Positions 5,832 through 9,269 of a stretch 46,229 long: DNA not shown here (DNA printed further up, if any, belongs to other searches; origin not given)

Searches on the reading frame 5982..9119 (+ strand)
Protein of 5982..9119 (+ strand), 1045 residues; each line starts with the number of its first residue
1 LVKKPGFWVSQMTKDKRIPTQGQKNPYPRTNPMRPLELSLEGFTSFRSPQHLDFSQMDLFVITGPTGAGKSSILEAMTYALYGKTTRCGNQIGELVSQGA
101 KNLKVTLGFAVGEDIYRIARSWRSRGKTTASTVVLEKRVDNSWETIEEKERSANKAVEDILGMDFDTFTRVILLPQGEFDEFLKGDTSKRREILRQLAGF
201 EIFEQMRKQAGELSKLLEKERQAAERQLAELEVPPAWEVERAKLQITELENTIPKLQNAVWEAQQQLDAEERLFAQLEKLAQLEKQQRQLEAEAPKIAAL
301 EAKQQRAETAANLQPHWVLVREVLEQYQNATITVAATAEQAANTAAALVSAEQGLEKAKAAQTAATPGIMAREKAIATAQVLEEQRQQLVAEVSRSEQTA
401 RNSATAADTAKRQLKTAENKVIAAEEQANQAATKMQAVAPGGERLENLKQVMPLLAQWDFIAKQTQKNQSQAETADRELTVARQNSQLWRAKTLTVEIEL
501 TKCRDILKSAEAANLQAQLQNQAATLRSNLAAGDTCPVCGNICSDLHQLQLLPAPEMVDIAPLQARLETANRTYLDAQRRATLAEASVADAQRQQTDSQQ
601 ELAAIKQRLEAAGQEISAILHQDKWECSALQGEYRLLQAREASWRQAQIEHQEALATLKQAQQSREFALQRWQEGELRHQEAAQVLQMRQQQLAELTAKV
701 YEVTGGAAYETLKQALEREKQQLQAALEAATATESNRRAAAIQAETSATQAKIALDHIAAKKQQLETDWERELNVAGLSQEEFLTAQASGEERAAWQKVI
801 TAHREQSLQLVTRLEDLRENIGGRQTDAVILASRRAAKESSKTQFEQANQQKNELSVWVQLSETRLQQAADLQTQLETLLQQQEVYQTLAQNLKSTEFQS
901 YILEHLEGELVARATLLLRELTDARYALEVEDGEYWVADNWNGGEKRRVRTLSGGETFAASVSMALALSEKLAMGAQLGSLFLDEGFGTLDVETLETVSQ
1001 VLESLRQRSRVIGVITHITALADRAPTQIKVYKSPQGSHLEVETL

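Call 18: search_protein_families(library=pfam, proteins=[window:5982-9119:+])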
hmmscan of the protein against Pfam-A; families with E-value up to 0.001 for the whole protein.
window:5982-9119:+ (1045 aa): 5 families
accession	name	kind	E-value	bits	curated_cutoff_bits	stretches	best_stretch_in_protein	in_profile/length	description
PF13476.12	AAA_23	-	1.1e-26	95.2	27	1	37-238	1-185/201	AAA domain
PF02463.25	SMC_N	-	2.7e-11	43.8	40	1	37-98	4-67/220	RecF/RecN/SMC N terminal domain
PF13558.12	SbcC_Walker_B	-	5.2e-10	39.9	27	1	920-1003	2-89/90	SbcC/RAD50-like, Walker B motif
PF13555.12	AAA_29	-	3.9e-07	30.2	27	1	45-90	11-55/61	P-loop containing region of AAA domain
PF13514.12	AAA_27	-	2.3e-06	27.8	22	1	33-87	1-56/206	AAA domain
